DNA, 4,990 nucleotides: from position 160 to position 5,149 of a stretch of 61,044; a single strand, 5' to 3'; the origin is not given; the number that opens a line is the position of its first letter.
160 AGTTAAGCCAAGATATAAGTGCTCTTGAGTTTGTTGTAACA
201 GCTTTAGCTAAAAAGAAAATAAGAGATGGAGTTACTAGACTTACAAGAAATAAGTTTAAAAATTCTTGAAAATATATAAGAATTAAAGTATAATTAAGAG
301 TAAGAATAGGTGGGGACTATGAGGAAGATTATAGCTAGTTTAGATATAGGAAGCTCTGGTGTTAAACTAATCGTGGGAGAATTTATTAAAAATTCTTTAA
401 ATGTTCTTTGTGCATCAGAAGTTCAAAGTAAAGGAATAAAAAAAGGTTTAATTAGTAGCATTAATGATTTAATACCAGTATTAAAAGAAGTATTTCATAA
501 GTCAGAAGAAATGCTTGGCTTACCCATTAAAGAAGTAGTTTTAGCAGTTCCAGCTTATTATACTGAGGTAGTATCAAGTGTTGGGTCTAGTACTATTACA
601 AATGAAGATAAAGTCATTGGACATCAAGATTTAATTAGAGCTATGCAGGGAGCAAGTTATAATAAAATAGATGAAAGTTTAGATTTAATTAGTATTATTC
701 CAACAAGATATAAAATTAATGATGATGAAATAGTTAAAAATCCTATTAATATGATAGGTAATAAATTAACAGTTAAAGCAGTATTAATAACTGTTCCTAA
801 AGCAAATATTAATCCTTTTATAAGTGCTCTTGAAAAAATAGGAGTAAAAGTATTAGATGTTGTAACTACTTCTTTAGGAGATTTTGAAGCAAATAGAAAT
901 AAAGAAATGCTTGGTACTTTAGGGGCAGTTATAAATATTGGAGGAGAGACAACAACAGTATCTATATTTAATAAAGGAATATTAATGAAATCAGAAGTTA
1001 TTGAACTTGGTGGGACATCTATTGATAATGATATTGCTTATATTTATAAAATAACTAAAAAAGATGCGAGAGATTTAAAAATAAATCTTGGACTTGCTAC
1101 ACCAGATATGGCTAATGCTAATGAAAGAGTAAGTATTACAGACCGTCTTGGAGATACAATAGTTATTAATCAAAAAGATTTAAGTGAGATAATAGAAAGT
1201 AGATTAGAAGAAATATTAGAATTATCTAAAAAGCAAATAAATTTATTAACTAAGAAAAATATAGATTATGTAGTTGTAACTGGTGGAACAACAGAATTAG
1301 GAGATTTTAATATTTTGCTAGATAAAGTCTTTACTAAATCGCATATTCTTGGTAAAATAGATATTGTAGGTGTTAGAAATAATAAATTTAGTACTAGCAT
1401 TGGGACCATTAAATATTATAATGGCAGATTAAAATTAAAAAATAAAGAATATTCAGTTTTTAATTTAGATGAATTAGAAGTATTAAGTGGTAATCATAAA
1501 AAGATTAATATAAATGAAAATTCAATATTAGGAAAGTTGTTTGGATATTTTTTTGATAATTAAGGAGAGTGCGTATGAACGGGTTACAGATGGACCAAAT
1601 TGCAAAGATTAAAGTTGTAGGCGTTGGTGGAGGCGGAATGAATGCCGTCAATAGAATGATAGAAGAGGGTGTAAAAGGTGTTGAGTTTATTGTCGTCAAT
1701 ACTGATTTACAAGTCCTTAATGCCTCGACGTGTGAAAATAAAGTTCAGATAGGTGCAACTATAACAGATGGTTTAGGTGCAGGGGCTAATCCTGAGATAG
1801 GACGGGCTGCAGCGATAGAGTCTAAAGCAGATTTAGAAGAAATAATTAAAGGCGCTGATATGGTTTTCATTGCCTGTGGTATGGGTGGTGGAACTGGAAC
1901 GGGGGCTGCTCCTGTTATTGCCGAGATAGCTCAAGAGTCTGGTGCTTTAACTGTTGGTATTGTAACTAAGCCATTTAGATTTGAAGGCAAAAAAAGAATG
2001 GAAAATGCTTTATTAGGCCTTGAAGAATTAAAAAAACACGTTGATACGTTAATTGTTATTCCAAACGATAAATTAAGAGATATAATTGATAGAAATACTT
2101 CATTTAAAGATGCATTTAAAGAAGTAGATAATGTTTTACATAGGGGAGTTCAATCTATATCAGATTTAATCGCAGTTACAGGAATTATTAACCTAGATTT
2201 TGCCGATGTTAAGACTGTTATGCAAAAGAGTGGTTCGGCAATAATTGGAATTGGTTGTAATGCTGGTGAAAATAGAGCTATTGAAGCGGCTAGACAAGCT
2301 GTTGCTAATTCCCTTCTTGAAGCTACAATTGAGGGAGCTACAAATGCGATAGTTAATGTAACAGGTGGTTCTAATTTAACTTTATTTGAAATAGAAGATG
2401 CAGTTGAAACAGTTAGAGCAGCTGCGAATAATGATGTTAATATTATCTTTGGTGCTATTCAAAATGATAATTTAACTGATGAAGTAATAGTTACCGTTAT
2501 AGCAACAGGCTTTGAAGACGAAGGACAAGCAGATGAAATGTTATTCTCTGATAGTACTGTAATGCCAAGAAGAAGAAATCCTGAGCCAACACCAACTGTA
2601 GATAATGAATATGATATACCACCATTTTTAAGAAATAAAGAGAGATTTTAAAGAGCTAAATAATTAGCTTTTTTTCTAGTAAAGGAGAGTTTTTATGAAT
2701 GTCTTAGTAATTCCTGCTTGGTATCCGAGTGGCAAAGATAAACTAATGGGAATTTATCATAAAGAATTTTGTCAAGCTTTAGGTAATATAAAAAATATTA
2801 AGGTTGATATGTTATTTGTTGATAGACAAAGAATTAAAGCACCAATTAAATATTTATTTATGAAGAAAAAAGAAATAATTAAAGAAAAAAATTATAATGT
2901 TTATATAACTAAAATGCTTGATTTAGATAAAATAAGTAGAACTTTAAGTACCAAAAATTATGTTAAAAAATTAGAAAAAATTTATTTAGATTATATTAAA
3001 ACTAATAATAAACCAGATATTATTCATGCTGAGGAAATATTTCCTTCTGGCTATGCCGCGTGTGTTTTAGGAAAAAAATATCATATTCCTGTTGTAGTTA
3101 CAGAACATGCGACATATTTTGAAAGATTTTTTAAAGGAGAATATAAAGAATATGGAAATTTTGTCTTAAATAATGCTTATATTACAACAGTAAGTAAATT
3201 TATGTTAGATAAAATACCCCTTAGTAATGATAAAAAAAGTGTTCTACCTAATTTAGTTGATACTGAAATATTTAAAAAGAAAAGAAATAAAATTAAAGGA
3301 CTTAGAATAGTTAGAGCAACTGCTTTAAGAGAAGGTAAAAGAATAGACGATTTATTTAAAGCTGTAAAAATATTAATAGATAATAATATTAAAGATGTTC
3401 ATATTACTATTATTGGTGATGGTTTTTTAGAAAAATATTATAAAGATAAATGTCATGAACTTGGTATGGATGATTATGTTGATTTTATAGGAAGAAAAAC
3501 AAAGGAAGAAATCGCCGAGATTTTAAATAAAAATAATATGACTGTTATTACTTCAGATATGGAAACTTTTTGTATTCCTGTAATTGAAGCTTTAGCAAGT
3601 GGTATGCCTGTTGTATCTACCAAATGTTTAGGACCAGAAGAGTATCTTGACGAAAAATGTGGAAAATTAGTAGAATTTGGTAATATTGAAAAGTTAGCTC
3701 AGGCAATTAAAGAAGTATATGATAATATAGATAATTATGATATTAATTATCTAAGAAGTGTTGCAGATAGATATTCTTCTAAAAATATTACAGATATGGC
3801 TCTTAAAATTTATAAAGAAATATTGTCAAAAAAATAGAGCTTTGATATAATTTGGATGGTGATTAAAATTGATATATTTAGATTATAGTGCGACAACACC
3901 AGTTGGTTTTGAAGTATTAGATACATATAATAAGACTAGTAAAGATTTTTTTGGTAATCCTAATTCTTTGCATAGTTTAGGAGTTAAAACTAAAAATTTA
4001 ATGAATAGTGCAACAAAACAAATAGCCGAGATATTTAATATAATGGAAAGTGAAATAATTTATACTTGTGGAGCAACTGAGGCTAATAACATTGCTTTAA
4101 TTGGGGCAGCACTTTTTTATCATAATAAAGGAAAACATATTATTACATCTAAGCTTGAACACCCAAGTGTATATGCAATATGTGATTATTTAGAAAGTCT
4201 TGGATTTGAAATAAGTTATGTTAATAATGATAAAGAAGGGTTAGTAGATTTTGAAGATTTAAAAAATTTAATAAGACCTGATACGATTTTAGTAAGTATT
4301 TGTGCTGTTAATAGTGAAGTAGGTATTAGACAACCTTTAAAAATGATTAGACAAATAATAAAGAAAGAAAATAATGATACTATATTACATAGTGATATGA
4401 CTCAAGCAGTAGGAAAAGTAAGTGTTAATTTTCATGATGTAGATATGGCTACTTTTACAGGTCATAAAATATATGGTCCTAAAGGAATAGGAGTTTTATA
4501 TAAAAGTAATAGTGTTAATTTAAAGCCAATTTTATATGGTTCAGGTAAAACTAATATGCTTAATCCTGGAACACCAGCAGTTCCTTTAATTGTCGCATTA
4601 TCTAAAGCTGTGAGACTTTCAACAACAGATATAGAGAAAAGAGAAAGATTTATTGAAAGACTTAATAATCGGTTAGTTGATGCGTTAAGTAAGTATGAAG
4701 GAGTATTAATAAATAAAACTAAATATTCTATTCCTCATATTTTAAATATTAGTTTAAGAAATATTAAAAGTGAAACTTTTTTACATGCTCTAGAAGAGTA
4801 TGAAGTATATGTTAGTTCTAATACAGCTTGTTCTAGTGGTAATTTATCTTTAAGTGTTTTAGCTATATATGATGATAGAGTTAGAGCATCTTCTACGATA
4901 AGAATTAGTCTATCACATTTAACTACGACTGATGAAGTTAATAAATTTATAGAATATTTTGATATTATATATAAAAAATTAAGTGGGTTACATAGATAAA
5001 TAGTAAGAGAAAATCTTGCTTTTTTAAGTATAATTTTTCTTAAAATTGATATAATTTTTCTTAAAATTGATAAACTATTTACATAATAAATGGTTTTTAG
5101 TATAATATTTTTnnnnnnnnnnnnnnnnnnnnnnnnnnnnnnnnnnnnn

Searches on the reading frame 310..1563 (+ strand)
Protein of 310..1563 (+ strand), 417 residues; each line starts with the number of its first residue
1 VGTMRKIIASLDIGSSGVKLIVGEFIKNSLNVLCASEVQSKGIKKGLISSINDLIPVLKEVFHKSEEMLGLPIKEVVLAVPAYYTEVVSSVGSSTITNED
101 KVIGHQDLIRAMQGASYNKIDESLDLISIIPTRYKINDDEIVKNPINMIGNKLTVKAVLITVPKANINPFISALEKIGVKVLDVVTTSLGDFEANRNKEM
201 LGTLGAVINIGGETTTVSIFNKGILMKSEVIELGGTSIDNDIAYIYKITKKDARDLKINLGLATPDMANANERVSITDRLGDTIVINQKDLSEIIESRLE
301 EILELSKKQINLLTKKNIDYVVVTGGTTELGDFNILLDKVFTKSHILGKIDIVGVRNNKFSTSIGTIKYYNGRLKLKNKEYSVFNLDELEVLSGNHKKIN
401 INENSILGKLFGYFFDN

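Call 8: search_protein_families(library=pfam, proteins=[window:310-1563:+], max_evalue=0.001)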
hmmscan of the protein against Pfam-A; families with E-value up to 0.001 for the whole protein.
window:310-1563:+ (417 aa): 6 families
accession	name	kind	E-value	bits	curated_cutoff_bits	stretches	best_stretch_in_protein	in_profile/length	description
PF14450.12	FtsA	-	1.3e-20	74.4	31.8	1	206-365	1-127/127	Cell division protein FtsA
PF02491.25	SHS2_FTSA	-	8.5e-12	45.7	25.4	1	86-161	5-79/79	SHS2 domain inserted in FTSA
PF06723.19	MreB_Mbl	-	2e-09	37.2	27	1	207-340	149-296/327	MreB/Mbl protein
PF11104.14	PilM_2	-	3.5e-07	29.9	27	1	11-262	2-239/340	Type IV pilus assembly protein PilM;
PF06277.17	EutA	-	7e-06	25.6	27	1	207-329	147-266/475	Ethanolamine utilisation protein EutA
PF00012.26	HSP70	-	0.00047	18.9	20.6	0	57-86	117-146/599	Hsp70 protein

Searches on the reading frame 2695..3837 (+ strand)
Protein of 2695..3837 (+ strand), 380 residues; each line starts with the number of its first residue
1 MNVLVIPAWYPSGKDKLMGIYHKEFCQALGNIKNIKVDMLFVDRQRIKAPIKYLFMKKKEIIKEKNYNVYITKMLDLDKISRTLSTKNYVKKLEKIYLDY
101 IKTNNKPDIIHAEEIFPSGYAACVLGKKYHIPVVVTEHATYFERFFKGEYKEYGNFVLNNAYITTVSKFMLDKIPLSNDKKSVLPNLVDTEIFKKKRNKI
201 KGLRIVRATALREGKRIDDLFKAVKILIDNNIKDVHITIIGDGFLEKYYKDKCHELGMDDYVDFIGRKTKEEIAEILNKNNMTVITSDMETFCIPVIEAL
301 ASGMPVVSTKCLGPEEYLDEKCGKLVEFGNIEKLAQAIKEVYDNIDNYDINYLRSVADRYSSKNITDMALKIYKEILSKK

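Call 8: search_protein_families(library=pfam, proteins=[window:2695-3837:+], max_evalue=0.001)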
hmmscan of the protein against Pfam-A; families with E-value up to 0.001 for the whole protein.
window:2695-3837:+ (380 aa): 4 families
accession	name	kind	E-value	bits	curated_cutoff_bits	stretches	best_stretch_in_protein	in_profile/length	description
PF00534.26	Glycos_transf_1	-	4.2e-28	98.5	26.4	1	190-344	3-158/172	Glycosyl transferases group 1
PF13692.12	Glyco_trans_1_4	-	2e-23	83.7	27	1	208-344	7-142/142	Glycosyl transferases group 1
PF13439.12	Glyco_transf_4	-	1.4e-11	45.1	28.5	1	102-191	69-169/170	Glycosyltransferase Family 4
PF13579.12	Glyco_trans_4_4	-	7.1e-05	23.6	29.7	1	105-161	70-128/158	Glycosyl transferase 4-like domain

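Call 38: find_encoding_contigs(protein=window:2695-3837:+, flank=10000, max_places=3)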
Protein window:2695-3837:+ (380 aa): 5 contigs read that carry it; 2 places shown.
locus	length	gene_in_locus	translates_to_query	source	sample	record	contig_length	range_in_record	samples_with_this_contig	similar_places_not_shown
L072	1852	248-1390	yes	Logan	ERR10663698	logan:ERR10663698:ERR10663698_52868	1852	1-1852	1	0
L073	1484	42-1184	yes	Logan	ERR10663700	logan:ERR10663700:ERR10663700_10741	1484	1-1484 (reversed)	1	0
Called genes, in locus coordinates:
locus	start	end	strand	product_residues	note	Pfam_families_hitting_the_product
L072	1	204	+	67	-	?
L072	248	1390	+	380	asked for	PF13439:Glyco_transf_4, PF00534:Glycos_transf_1, PF13692:Glyco_trans_1_4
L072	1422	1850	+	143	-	?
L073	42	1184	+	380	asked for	PF13439:Glyco_transf_4, PF00534:Glycos_transf_1, PF13692:Glyco_trans_1_4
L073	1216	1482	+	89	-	?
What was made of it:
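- Tried and rejected: The left-edge look-up returned only contigs under 2 kb (call 38).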

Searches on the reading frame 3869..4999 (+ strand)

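Call 8: search_protein_families(library=pfam, proteins=[window:3869-4999:+], max_evalue=0.001)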
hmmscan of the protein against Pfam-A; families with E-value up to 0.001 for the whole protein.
window:3869-4999:+ (376 aa): 1 family
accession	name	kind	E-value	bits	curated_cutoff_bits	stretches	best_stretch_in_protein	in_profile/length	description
PF00266.25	Aminotran_5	-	1.4e-70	238.6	21.5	1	2-360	1-371/371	Aminotransferase class-V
